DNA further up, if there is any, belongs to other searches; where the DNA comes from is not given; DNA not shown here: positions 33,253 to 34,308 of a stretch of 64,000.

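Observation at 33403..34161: Trp-rich unknown protein appended to the riboflavin operon with a GTG start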

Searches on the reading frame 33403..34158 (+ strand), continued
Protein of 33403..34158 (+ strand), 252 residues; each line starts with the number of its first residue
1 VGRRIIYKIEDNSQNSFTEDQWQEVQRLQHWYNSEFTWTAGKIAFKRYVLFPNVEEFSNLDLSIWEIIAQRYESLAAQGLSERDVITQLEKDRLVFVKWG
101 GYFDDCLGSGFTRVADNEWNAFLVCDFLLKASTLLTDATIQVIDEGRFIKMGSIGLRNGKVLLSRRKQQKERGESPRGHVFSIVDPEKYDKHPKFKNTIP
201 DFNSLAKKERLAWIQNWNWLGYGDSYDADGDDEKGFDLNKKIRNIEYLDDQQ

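Call 33: fold_search(model_id=the predicted structure, library=pdb)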
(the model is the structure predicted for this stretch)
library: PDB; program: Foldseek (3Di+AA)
matches with E <= 10: 257; with E <= 0.001: 0
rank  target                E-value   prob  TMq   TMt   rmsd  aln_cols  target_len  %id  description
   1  6ky3                  2.5e-01  0.09  0.16  0.13  10.1       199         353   12  Structure of arginine kinase H284A mutant (released 2020-09-16)
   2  3amu_A                2.6e-01  0.23  0.20  0.14  10.0       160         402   12  Crystal structure of the TiaS-tRNA(Ile2)-AMPCPP-agmatine complex (released 2011-10-19)
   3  6ky2                  4.3e-01  0.06  0.15  0.12  10.1       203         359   11  Crystal Structure of Arginine Kinase wild type from Daphnia magna (released 2020-09-16)
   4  6je4_I                4.9e-01  0.18  0.20  0.37  10.7       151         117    9  Crystal structure of Nme1Cas9-sgRNA-dsDNA dimer mediated by double protein inhibitor AcrIIC3 monomers (released 2019-11-06)
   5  5xzq_G                5.5e-01  0.15  0.21  0.39   8.7       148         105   11  Hydroxynitrile lyase from Passiflora edulis (PeHNL) (released 2017-11-22)
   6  7tej_2                5.9e-01  0.05  0.14  0.16  16.6       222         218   10  Cryo-EM structure of the 20S Alpha 3 Deletion proteasome core particle (released 2022-08-10)
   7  4ue9_A                5.9e-01  0.04  0.15  0.19  18.8       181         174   11  Complex of D. melanogaster eIF4E with the 4E-binding protein 4E-T (released 2015-02-25)
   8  3m94_A                6.2e-01  0.05  0.14  0.19  19.3       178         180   11  Complex crystal structure of Ascaris suum eIF4E-3 with m2,2,7G cap (released 2011-07-20)
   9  3bgu_A                7.1e-01  0.13  0.21  0.40   8.6       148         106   13  Crystal structure of a dimeric ferredoxin-like protein of unknown function (tfu_0763) from thermobifida fusca yx at 1. (released 2007-12-11)
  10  3et6_B                7.1e-01  0.06  0.14  0.19  14.7       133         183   14  The crystal structure of the catalytic domain of a eukaryotic guanylate cyclase (released 2008-10-14)
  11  5t48_A                7.1e-01  0.03  0.14  0.18  19.0       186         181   13  Crystal structure of the D. melanogaster eIF4E-eIF4G complex without lateral contact (released 2016-10-26)
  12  3bgu_B                8.0e-01  0.15  0.22  0.44   8.4       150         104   13  Crystal structure of a dimeric ferredoxin-like protein of unknown function (tfu_0763) from thermobifida fusca yx at 1. (released 2007-12-11)
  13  1vr7_A                8.0e-01  0.08  0.19  0.32  11.8       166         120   14  Crystal structure of S-adenosylmethionine decarboxylase proenzyme (TM0655) from THERMOTOGA MARITIMA at 1.2 A resolutio (released 2005-03-15)
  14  3et6_A                8.0e-01  0.06  0.14  0.18  15.0       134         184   13  The crystal structure of the catalytic domain of a eukaryotic guanylate cyclase (released 2008-10-14)
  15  3hds_C                8.5e-01  0.10  0.20  0.35   9.3       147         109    6  Crystal structure of 4-methylmuconolactone methylisomerase in complex with MES (released 2009-09-29)
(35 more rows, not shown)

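Call 34: find_encoding_contigs(protein=P0155, flank=6000, max_places=3)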
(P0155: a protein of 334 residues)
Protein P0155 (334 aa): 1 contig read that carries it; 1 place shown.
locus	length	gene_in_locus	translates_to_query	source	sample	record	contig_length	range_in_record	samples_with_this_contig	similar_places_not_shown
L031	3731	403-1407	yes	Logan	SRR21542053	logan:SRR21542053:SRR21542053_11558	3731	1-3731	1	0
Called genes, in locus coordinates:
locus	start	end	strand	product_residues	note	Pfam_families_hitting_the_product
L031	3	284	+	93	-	?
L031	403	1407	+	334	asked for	-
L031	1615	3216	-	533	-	PF01555:N6_N4_Mtase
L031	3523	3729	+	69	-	?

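Call 35: find_encoding_contigs(protein=P0133, flank=6000, max_places=3)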
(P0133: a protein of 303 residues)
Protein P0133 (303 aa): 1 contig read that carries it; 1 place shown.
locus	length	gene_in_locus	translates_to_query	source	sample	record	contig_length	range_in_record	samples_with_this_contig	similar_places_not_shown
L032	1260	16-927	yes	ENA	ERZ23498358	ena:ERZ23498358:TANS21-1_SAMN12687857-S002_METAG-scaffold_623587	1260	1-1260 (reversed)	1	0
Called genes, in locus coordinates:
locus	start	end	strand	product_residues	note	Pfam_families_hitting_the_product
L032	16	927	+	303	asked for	-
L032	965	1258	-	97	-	?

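Call 37: search_dna_similar(query=P0165, collection=phages, mode=protein, max_evalue=0.001)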
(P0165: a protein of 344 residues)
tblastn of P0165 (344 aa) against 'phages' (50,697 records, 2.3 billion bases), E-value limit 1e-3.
No match.

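Call 38: search_dna_similar(query=P0165, collection=plasmids, mode=protein, max_evalue=0.001)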
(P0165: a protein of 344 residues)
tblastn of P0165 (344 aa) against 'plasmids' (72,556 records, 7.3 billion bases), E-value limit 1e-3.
No match.

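Call 39: list_cluster_members(proteins=[P0132, P0136, P0140, P0141, P0144, P0145, P0146, P0160, P0171, P0181])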
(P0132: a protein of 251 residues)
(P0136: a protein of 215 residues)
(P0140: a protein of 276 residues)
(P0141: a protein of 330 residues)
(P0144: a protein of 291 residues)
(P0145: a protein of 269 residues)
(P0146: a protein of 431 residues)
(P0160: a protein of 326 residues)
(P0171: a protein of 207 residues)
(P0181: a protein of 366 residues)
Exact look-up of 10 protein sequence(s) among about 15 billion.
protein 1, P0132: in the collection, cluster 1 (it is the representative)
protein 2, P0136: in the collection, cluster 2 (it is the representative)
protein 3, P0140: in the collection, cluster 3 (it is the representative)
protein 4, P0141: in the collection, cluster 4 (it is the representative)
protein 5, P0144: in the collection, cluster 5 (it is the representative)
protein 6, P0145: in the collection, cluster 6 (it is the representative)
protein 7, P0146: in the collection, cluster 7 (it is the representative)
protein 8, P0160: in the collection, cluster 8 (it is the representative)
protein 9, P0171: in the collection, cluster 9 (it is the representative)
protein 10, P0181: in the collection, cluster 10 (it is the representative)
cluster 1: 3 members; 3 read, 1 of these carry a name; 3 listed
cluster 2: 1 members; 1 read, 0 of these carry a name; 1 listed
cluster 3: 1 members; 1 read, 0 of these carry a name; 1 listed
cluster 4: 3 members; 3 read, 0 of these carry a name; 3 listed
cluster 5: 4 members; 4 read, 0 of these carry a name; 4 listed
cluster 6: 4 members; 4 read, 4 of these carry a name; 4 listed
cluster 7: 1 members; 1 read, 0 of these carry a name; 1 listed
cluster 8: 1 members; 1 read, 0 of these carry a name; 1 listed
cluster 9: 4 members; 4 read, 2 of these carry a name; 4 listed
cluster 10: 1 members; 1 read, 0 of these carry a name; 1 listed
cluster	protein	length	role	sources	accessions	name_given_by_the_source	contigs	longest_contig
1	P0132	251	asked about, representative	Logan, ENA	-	-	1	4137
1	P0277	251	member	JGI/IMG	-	hypothetical protein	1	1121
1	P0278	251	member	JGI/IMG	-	-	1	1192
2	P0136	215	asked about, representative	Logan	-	-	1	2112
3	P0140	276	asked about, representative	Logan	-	-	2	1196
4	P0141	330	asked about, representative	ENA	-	-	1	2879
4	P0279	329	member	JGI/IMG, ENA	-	-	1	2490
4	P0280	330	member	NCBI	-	-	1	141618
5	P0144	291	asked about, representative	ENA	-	-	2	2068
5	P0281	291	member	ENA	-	-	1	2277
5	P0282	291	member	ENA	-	-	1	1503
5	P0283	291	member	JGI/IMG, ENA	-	-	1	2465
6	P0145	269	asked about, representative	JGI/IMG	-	hypothetical protein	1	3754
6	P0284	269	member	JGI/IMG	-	hypothetical protein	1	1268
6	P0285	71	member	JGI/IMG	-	hypothetical protein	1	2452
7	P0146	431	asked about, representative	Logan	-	-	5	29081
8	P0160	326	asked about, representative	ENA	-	-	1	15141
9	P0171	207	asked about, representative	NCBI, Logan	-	-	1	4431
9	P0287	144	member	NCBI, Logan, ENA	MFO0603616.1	MAG: hypothetical protein U0324_10610 [Polyangiales bacterium]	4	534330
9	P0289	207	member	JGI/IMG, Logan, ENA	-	-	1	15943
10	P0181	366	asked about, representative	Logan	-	-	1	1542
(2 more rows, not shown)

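Call 40: find_encoding_contigs(protein=P0280, flank=7000, max_places=2)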
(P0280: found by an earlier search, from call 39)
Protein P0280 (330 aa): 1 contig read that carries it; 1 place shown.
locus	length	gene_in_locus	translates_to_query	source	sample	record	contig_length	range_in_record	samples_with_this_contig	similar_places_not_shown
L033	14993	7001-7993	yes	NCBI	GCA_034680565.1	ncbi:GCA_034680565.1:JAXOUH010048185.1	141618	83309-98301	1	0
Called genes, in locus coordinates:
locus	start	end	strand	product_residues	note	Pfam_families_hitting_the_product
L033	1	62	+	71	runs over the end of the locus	-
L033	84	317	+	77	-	-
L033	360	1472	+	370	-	PF09511:RNA_lig_T4_1, PF09414:RNA_ligase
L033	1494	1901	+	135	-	-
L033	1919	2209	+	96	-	PF24726:DUF7678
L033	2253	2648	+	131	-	-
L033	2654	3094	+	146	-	-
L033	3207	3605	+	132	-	-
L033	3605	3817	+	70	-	-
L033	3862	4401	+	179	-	-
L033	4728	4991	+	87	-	-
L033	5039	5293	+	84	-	-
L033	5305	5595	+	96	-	-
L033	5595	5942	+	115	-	-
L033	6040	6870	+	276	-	-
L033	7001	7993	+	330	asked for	-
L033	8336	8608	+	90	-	-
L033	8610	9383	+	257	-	-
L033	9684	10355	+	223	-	-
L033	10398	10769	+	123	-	-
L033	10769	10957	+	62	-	-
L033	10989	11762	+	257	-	PF17338:GP88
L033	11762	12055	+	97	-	-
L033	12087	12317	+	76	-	-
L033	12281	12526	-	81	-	-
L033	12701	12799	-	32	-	-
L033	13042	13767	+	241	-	-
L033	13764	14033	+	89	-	-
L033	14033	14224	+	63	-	-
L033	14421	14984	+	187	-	PF14220:DUF4329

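Call 41: find_encoding_contigs(protein=P0146, flank=7000, max_places=2)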
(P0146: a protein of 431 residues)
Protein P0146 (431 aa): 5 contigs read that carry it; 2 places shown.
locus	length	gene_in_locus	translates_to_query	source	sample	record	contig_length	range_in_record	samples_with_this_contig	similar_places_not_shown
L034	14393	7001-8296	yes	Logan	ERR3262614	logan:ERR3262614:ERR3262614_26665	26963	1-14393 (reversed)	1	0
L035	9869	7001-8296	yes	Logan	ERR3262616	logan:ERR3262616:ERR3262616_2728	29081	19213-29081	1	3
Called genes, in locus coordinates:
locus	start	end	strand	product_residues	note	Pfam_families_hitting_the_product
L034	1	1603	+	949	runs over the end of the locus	-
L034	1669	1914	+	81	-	-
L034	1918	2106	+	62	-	-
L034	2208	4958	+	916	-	PF01935:DUF87 (weak), PF05872:HerA_C (weak)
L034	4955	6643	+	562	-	PF13589:HATPase_c_3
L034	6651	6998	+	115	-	-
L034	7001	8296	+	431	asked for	-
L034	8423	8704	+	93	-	-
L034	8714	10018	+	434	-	-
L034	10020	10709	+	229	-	-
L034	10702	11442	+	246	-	-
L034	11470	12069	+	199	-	PF05050:Methyltransf_21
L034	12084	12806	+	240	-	-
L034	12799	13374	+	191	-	-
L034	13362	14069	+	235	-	-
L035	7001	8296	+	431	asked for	-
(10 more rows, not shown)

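Call 42: find_encoding_contigs(protein=P0160, flank=7000, max_places=2)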
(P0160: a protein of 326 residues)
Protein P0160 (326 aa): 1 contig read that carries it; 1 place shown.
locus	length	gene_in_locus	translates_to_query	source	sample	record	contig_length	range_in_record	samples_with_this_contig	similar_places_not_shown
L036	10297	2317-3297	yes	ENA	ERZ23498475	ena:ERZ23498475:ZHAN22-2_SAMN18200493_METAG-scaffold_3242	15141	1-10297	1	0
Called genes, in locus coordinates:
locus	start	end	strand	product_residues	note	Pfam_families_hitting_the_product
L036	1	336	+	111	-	?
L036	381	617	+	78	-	-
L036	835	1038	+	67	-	-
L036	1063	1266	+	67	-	-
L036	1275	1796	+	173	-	PF08433:KTI12 (weak), PF13671:AAA_33 (weak)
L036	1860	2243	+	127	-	-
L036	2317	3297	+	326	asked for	-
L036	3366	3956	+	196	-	-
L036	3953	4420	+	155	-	PF01661:Macro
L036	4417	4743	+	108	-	-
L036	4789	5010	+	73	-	-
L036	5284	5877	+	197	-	-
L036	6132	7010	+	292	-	PF17338:GP88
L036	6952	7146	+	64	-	-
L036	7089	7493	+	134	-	-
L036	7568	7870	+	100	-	-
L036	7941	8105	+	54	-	-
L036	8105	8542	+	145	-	-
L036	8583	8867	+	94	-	-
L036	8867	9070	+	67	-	-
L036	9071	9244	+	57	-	-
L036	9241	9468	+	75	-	-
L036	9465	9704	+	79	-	-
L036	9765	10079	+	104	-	PF19419:DUF5983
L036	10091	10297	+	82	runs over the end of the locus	-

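Call 45: fold_search(model_id=the predicted structure, library=viral)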
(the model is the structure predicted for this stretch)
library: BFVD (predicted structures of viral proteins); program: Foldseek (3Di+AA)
matches with E <= 10: 132; with E <= 0.001: 0
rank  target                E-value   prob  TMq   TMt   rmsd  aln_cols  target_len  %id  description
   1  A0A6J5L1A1            1.0e-01  0.14  0.22  0.21  24.1       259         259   14  YubB ferredoxin-like domain-containing protein [uncultured Caudovirales phage]
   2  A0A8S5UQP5            1.6e-01  0.38  0.23  0.40   7.8       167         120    9  Uncharacterized protein [Podoviridae sp. ctQyH19]
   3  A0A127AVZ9            2.2e-01  0.10  0.13  0.15  21.6       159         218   14  Neck protein [Bacillus phage SP-15]
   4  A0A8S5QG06            2.3e-01  0.23  0.19  0.26   9.8       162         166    9  Uncharacterized protein [Myoviridae sp. ctdNl2]
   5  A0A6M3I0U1            2.6e-01  0.41  0.23  0.38   9.7       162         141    9  (no name in the UniProt tables at hand)
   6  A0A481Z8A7            2.6e-01  0.12  0.18  0.26   9.3       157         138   10  Uncharacterized protein [Pithovirus LCPAC302]
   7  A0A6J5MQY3            3.0e-01  0.35  0.23  0.49   8.1       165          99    8  Uncharacterized protein [uncultured Caudovirales phage]
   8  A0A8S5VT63            3.1e-01  0.11  0.17  0.16   8.8       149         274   12  (no name in the UniProt tables at hand)
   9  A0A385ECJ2            3.6e-01  0.18  0.25  0.39  14.9       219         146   11  Uncharacterized protein [Caulobacter phage CcrBL10]
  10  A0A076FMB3            3.8e-01  0.08  0.23  0.22  20.6       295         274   11  YubB ferredoxin-like domain-containing protein [Aureococcus anophagefferens virus]
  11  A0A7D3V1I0            4.6e-01  0.18  0.22  0.19   9.2       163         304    8  Uncharacterized protein [Parvoviridae sp.]
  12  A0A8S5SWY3            4.6e-01  0.08  0.16  0.22  12.2       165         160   12  Uncharacterized protein [Siphoviridae sp. ctZHD14]
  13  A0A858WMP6            5.2e-01  0.06  0.14  0.10  20.6       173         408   11  Recombination associated protein [Xanthomonas phage FoX4]
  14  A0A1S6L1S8            5.8e-01  0.10  0.21  0.12  15.6       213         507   10  (no name in the UniProt tables at hand)
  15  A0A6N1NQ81            6.2e-01  0.10  0.24  0.31  17.5       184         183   16  Putative ORFan [Tupanvirus deep ocean]
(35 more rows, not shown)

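Call 46: search_solved_structures(query=A2, max_evalue=10)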
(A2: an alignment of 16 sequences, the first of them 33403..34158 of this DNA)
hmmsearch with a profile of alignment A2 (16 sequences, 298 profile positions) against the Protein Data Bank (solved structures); distinct sequences matched with E-value up to 10: 0.

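Call 54: find_encoding_contigs(protein=P0287, flank=7000, max_places=2)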
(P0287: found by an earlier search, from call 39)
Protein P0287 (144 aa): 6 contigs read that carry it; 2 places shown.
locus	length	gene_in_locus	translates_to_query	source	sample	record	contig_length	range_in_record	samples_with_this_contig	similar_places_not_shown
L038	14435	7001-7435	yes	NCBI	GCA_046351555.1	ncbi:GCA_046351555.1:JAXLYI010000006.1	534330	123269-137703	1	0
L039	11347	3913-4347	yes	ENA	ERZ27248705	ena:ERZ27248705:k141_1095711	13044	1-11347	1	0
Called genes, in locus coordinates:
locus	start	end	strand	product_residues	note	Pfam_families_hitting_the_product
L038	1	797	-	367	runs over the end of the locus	PF12834:Phage_int_SAM_2 (weak)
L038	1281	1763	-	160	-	-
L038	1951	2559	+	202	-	-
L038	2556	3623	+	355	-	-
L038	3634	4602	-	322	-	-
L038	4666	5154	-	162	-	PF13191:AAA_16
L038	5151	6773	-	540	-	PF01637:ATPase_2 (weak), PF13191:AAA_16 (weak)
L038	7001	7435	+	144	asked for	-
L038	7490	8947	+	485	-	PF27155:Y4rL_C, PF22483:Mu-transpos_C_2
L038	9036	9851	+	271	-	-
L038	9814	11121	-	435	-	-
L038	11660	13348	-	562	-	PF13561:adh_short_C2 (faint), PF00106:adh_short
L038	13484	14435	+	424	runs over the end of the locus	PF10092:DUF2330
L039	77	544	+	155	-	-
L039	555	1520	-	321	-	-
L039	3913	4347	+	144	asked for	-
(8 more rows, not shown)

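Call 55: find_encoding_contigs(protein=P0289, flank=7000, max_places=2)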
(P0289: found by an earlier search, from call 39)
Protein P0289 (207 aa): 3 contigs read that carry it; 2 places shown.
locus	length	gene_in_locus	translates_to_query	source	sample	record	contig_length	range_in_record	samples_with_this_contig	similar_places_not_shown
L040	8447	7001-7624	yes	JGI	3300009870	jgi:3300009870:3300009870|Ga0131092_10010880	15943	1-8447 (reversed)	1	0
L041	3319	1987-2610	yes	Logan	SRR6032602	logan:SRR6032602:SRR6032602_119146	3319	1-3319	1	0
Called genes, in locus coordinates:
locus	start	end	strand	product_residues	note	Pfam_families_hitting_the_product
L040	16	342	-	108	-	-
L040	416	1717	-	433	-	PF12834:Phage_int_SAM_2 (weak), PF00589:Phage_integrase (weak)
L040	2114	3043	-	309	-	PF13532:2OG-FeII_Oxy_2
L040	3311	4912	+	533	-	PF01936:NYN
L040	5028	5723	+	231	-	-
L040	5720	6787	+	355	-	-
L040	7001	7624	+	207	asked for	-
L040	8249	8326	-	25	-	-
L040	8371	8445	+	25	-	?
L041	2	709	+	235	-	?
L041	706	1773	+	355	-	-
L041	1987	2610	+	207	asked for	-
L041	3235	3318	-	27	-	?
